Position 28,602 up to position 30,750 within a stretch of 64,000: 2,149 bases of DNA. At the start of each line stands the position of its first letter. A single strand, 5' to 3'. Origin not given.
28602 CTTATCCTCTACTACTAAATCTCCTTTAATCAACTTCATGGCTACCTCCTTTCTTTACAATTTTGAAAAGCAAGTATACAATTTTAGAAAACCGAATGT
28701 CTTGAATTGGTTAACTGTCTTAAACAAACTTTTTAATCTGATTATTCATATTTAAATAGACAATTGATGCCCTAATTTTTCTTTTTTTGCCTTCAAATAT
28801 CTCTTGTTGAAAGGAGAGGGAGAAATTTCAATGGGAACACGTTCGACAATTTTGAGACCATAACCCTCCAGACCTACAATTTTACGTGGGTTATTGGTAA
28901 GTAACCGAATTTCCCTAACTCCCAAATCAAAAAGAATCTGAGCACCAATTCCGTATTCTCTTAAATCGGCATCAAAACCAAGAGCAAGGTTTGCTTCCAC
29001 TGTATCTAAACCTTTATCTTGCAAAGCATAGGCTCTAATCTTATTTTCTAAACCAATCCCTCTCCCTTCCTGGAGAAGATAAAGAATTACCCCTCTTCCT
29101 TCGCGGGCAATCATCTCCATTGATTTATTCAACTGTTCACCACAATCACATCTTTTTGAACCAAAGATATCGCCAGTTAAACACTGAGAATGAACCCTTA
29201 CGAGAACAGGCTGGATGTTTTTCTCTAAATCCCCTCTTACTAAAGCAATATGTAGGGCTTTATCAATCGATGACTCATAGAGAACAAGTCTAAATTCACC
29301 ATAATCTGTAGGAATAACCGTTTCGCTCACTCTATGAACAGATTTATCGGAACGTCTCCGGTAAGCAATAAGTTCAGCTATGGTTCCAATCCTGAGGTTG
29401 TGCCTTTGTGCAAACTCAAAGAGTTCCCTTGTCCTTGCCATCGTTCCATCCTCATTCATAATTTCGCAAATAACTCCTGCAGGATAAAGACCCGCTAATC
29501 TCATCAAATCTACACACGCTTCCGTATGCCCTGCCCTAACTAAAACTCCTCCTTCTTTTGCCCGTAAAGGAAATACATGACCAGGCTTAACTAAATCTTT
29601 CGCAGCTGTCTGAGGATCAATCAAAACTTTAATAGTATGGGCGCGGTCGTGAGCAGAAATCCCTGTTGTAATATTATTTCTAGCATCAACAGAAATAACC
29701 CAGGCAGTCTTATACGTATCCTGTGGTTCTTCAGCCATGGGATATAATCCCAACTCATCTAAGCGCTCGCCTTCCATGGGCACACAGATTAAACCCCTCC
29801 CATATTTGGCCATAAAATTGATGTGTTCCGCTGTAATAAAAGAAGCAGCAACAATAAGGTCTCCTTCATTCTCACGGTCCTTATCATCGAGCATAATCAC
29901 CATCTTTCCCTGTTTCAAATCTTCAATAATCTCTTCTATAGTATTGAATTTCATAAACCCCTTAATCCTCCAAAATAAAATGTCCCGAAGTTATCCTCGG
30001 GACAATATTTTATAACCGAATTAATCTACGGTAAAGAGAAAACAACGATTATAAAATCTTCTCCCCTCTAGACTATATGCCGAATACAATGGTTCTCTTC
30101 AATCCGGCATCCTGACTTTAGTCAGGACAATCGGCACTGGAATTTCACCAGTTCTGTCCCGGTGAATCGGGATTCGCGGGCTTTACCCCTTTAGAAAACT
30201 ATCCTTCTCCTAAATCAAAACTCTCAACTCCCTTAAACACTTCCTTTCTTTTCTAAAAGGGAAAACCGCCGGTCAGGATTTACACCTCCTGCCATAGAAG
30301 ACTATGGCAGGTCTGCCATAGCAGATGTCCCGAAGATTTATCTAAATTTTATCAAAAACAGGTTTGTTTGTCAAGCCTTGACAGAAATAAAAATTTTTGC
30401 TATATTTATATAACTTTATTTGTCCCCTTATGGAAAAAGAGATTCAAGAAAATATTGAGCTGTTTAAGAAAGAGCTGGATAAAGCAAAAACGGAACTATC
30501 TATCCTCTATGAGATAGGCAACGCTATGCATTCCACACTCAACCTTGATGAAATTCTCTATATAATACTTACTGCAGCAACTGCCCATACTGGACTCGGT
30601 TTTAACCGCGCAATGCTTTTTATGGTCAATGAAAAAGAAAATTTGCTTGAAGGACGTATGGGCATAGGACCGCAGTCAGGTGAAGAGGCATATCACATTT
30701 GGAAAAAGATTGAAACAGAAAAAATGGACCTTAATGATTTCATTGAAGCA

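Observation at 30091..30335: FMN riboswitch with an unusually long P3 and a duplicated 5' leader element forming a competing hairpin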

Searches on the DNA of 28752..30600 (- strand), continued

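Call 45: search_with_rna_model(model_id=R1, source=window, start=29800, end=30600, filters=off, max_evalue=10, show_alignments=3)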
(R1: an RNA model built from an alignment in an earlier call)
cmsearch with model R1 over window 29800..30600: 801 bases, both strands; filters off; matches with E-value up to 10: 19.
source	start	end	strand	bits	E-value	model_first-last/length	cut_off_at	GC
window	30104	30295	-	58.6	2.4e-15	1-118/118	no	0.47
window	29980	30005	-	6.1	0.15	1-118/118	no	0.5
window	30054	30089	-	4.7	0.34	1-118/118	no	0.39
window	30288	30311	+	4.6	0.35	1-118/118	no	0.54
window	29980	30005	+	3.1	0.91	1-118/118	no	0.5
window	30496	30517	-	1.8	1.9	1-118/118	no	0.36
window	30240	30263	+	1.8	1.9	1-118/118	no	0.33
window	30496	30517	+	1.6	2.2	1-118/118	no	0.36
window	30112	30125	+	1.3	2.6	1-118/118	no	0.43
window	30333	30350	+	0.9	3.5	1-118/118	no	0.11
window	30309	30339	-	0.8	3.6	1-118/118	no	0.48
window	30458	30476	+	0.3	4.9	1-118/118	no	0.37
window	29866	29896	-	0.3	5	1-118/118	no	0.42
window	30400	30457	+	0.2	5.1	1-118/118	no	0.24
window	30344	30396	-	0.2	5.2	1-118/118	no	0.25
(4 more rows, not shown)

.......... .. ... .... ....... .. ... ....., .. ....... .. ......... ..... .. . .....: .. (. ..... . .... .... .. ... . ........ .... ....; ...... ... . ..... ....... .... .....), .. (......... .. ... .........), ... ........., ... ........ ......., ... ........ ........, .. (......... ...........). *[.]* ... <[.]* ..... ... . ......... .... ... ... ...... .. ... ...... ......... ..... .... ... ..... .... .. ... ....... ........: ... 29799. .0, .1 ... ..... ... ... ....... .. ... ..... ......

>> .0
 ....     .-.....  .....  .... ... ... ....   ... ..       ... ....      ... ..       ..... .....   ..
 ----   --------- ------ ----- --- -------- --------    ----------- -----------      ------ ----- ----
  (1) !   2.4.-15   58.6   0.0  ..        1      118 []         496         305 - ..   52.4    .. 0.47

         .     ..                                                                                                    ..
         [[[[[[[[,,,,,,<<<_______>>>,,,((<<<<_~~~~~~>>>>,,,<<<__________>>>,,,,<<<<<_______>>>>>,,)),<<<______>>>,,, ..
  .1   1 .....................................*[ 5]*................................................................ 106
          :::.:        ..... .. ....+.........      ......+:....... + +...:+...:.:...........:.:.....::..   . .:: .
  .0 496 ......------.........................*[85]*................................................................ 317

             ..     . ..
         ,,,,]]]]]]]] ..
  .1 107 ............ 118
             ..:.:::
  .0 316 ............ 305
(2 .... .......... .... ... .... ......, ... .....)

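Call 46: search_with_rna_model(model_id=R1, sources=[L001, L002, L003, L004, L005, L006, L007, L008, L009, L010, L011, L012, L013, L014, L015, L016, L017, L018, L019, L020, L021, L022, L023, L024, L025, L026, L027, L028, L029, L030, L031, L032, L033, L034, L035, L036, L037, L038, L039, L040, L041, L042, L043, L044, L045, L046, L047, L048, L049, L050, L051, L052, L053, L054, L055, L056, L057, L058, L059, L060, L061, L062, L063, L064, L065, L066, L067, L068, L069, L070, L071, L072, L073, L074, L075, L076, L077, L078, L079, L080, L081, L083, L085, L087, L088, L089, L090, L091, L092, L093, L094], max_evalue=0.001, make_alignment=true)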
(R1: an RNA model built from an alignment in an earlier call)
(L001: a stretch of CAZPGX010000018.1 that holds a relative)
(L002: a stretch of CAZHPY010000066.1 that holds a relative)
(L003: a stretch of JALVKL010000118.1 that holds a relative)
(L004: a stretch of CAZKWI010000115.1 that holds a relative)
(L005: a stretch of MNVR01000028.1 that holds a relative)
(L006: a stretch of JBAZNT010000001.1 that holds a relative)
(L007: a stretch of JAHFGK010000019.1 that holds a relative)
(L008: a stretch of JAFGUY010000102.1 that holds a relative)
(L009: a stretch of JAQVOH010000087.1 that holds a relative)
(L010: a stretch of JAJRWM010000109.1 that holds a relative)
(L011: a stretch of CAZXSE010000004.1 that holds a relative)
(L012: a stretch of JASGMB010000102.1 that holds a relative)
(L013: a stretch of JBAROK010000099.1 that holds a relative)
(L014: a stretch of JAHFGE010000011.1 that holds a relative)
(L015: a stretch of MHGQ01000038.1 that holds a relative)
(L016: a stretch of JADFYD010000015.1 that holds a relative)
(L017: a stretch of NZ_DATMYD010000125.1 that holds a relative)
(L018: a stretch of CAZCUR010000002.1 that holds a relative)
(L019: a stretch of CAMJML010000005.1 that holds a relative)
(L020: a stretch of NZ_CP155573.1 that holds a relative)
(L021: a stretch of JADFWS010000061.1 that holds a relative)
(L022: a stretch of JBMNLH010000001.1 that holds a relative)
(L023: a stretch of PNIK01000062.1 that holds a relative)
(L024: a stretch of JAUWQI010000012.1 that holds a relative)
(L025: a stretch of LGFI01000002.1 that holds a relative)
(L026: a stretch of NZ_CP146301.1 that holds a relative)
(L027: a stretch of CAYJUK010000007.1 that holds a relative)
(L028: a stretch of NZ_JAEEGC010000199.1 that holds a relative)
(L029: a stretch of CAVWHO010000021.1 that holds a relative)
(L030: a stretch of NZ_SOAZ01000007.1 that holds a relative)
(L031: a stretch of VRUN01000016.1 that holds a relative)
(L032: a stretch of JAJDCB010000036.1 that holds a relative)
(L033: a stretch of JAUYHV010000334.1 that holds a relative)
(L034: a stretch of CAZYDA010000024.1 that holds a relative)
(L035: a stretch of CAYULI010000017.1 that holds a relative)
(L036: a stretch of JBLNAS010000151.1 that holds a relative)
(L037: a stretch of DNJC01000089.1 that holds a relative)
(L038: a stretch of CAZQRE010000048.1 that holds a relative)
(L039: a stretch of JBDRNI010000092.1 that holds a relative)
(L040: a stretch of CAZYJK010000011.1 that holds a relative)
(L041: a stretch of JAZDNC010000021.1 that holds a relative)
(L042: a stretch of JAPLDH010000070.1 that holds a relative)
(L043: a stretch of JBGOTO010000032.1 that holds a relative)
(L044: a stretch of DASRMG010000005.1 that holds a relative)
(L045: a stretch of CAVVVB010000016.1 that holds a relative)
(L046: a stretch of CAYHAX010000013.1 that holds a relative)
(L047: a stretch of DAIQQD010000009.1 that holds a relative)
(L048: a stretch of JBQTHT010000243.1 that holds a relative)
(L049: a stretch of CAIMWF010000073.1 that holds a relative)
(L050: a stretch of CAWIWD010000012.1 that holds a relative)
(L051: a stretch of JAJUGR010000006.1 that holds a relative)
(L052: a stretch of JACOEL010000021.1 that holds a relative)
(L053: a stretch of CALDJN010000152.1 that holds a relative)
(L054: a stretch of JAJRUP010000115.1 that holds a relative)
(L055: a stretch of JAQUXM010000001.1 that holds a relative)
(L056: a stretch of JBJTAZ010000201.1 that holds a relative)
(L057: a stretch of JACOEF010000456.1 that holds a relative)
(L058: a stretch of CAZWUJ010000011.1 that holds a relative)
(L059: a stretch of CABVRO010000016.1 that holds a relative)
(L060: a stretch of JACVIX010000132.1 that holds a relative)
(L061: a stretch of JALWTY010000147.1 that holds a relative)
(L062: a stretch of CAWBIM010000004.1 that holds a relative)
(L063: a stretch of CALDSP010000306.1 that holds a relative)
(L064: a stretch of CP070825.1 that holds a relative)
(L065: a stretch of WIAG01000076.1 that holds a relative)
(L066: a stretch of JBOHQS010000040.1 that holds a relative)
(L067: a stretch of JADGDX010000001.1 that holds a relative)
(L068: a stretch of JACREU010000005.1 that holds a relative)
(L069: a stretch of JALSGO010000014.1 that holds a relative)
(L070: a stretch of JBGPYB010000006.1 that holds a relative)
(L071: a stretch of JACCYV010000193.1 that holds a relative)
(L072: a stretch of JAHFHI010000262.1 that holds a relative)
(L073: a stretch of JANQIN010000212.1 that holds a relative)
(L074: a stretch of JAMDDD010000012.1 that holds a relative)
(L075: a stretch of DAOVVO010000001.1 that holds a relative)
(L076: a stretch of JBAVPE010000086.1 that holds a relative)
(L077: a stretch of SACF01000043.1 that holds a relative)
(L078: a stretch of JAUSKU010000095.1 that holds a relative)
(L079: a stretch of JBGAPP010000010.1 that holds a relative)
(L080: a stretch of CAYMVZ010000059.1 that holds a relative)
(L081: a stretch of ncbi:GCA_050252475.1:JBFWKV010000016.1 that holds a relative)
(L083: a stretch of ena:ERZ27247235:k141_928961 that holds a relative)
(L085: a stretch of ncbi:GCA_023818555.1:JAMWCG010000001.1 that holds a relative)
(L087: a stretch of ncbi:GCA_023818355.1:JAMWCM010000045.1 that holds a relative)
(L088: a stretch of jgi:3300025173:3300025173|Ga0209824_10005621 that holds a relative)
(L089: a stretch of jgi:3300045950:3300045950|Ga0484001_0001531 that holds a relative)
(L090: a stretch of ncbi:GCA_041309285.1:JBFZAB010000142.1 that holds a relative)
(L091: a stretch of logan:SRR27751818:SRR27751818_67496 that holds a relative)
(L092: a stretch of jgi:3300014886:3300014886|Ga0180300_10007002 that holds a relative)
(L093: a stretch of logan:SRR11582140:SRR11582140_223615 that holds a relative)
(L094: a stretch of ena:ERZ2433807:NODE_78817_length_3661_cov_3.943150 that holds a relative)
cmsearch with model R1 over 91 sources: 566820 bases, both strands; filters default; matches with E-value up to 0.001: 36.
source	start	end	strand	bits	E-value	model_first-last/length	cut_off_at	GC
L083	2315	2433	+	128.4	8e-31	1-118/118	no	0.52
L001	2812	2931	+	115.3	2.2e-27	1-118/118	no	0.51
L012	920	1033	+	113.5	6.7e-27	1-118/118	no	0.57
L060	537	649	+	110.6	3.8e-26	1-118/118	no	0.64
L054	900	1023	+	110.2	4.8e-26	1-118/118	no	0.58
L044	847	956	+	109.9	6e-26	1-118/118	no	0.58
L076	807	916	+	107.5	2.4e-25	1-118/118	no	0.51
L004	101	224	+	107.4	2.6e-25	1-118/118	no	0.55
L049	835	979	+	107.1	3.1e-25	1-118/118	no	0.56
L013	2793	2927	+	107.1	3.1e-25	1-118/118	no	0.56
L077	479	623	+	106.8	3.8e-25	1-118/118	no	0.52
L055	795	907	+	106.4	4.7e-25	1-118/118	no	0.58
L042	918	1057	+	106.4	4.8e-25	1-118/118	no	0.46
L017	965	1096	+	104.2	1.8e-24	1-118/118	no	0.49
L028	749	862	+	102.8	4.2e-24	1-118/118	no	0.47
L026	976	1108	+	102.4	5.4e-24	1-118/118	no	0.46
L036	715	829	+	101.9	7.1e-24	1-118/118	no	0.57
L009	980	1106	+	100.3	1.9e-23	1-118/118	no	0.58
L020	976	1107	+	100.3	2e-23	1-118/118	no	0.48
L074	755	871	+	99.7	2.8e-23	1-118/118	no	0.6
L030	995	1106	+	98.7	5.1e-23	1-118/118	no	0.59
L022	561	699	+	97.4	1.1e-22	1-118/118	no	0.53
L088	76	256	+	95.6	3.2e-22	1-118/118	no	0.44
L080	701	849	+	92.4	2.3e-21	1-118/118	no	0.54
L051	989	1108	+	89.8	1.1e-20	1-118/118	no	0.54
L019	967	1094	+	89.5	1.3e-20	1-118/118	no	0.52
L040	990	1116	+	89.2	1.6e-20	1-118/118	no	0.54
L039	2742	2904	+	88.4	2.5e-20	1-118/118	no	0.5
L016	2683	2840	+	86.8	6.7e-20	1-118/118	no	0.58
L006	2669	2940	+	79.9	4.3e-18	1-118/118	no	0.52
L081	2237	2346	+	74.8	9.3e-17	1-118/118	no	0.54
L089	1045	1203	+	65.2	3.2e-14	1-118/118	no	0.52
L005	2618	2802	+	59.1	1.3e-12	1-118/118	no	0.47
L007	2584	2786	+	51.4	1.3e-10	1-118/118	no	0.49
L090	1086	1215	+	28.2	0.00016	1-118/118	no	0.48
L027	1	182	+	27.1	0.00031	32-118/118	5'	0.4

Alignment A3: 36 matches aligned to the model, 454 columns, each read 5' to 3' on its own strand. Consensus structure (alignment columns), stored with it:
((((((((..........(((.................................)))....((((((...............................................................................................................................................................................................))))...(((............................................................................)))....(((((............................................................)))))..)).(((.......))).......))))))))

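Call 61: search_rna_families(sources=[L081, L083, L088, L089, L090, L005, L007], threshold=evalue, max_evalue=0.0001)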
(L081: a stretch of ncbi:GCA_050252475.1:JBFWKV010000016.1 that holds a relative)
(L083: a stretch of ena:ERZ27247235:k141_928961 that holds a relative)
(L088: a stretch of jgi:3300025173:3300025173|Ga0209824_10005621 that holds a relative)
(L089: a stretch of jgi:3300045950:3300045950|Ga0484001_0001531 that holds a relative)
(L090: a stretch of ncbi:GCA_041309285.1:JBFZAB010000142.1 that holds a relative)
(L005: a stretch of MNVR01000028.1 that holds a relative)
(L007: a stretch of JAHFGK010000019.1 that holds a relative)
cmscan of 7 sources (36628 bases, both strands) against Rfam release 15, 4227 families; matches with E-value up to 0.0001: 7.
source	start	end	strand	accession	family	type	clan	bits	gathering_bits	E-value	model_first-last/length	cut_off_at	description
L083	2313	2435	+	RF00050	FMN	Cis-reg; riboswitch;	-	107.9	66.2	2.1e-24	1-138/138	no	FMN riboswitch aptamer (RFN element)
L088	74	258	+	RF00050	FMN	Cis-reg; riboswitch;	-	91.7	66.2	5.7e-20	1-138/138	no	FMN riboswitch aptamer (RFN element)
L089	1043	1198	+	RF00050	FMN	Cis-reg; riboswitch;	-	65.8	66.2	6.5e-13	1-138/138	no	FMN riboswitch aptamer (RFN element)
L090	1084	1386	+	RF00050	FMN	Cis-reg; riboswitch;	-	65.6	66.2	7.3e-13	1-138/138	no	FMN riboswitch aptamer (RFN element)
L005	2616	2804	+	RF00050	FMN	Cis-reg; riboswitch;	-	60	66.2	2.4e-11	1-138/138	no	FMN riboswitch aptamer (RFN element)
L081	2235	2352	+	RF00050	FMN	Cis-reg; riboswitch;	-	59.3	66.2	3.8e-11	1-138/138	no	FMN riboswitch aptamer (RFN element)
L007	2582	2788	+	RF00050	FMN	Cis-reg; riboswitch;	-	57.8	66.2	9.8e-11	1-138/138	no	FMN riboswitch aptamer (RFN element)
